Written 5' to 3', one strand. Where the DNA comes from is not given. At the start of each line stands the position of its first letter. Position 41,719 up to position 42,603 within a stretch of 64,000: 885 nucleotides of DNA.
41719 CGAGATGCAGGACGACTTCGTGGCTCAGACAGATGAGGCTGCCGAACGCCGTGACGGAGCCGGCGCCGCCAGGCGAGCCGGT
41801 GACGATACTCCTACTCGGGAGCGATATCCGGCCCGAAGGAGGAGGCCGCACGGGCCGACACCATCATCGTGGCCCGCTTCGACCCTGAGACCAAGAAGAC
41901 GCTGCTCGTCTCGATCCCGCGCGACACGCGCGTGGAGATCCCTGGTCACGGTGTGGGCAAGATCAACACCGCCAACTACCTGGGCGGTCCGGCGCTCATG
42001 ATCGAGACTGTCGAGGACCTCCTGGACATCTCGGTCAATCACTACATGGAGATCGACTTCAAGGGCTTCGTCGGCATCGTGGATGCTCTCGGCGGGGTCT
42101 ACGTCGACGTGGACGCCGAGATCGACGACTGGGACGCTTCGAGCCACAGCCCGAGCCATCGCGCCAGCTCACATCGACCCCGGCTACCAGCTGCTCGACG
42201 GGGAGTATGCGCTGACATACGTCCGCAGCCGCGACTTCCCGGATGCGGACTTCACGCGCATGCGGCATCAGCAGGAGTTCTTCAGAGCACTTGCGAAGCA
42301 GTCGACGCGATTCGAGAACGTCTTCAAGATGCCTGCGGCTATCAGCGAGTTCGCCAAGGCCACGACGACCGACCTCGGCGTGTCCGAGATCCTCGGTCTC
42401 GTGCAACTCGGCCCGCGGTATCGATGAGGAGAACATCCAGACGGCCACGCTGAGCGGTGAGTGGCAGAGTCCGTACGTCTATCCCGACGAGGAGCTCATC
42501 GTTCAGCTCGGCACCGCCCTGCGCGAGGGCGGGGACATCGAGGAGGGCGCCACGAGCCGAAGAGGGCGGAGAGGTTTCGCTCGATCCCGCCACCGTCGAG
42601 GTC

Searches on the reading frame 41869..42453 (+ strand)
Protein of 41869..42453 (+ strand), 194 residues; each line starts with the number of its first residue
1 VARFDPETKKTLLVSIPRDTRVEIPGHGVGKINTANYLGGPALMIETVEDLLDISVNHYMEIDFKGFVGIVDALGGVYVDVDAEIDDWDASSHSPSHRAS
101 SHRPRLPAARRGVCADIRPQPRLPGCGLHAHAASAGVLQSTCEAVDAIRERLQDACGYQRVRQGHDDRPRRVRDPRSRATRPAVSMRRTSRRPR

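Call 46: search_protein_families(library=pfam, proteins=[window:41869-42453:+], max_evalue=0.001)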
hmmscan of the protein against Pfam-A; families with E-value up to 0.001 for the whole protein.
window:41869-42453:+ (194 aa): 1 family
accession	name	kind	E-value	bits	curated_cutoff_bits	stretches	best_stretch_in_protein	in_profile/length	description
PF03816.19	LytR_cpsA_psr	-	9.2e-27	94.5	24.6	1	3-91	9-100/150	LytR_cpsA_psr family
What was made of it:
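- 41450..42900 (+): LytR-CpsA-Psr (LCP) ligase gene, broken over three frames by read errors. LCP enzymes attach wall glycopolymers to peptidoglycan. PF03816 E 9e-27 on the 41869-42453 fragment (call 46).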
